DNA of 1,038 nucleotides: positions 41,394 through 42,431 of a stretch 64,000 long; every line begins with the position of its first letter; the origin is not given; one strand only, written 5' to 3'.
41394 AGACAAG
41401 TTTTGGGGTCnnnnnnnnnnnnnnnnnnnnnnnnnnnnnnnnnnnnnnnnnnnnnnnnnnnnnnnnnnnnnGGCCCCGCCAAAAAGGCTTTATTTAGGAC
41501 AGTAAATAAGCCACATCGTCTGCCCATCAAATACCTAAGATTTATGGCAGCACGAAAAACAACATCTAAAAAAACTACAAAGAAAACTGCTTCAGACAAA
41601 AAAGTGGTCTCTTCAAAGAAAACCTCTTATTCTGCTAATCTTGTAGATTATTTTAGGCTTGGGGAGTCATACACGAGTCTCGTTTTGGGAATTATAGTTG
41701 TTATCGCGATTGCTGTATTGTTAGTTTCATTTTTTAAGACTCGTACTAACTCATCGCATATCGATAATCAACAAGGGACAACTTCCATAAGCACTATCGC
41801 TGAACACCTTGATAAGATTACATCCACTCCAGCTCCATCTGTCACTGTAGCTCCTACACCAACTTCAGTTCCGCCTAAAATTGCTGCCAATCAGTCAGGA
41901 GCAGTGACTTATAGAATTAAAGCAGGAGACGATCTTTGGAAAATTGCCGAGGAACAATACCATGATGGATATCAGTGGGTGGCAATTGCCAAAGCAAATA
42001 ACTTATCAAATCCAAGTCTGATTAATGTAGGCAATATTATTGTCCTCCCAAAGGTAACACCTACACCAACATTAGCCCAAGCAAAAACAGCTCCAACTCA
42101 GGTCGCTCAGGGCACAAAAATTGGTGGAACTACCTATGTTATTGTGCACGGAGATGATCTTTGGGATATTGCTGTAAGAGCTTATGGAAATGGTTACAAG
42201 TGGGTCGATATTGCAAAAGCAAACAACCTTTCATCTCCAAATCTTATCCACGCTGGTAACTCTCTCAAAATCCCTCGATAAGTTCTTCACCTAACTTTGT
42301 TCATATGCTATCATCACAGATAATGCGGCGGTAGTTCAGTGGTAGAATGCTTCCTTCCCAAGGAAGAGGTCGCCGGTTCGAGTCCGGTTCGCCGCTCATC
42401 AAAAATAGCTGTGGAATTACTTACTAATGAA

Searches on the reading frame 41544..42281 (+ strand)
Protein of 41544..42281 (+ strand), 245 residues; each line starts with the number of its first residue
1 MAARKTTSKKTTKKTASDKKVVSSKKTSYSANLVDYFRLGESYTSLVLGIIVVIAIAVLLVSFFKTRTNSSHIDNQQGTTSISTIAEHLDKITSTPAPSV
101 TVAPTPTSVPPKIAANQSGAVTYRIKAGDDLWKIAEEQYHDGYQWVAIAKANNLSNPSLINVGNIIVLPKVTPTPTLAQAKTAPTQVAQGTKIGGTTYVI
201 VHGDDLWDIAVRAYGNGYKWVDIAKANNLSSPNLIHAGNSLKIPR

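Call 39: search_protein_families(library=pfam, proteins=[window:41544-42281:+], max_evalue=0.0001)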
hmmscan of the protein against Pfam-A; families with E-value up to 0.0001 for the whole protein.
window:41544-42281:+ (245 aa): 3 families
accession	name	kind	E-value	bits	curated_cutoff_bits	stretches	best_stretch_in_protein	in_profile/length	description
PF01476.26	LysM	-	3.5e-21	75.3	20.9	2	123-169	1-43/43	LysM domain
PF23457.1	LysM2_NFP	-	8.1e-12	45.5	36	1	121-169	6-54/56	NFP LysM2 domain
PF23473.1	LysM3_LYK4_5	-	2.1e-05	25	29.3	0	122-160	4-38/48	LYK4/5 LysM3 domain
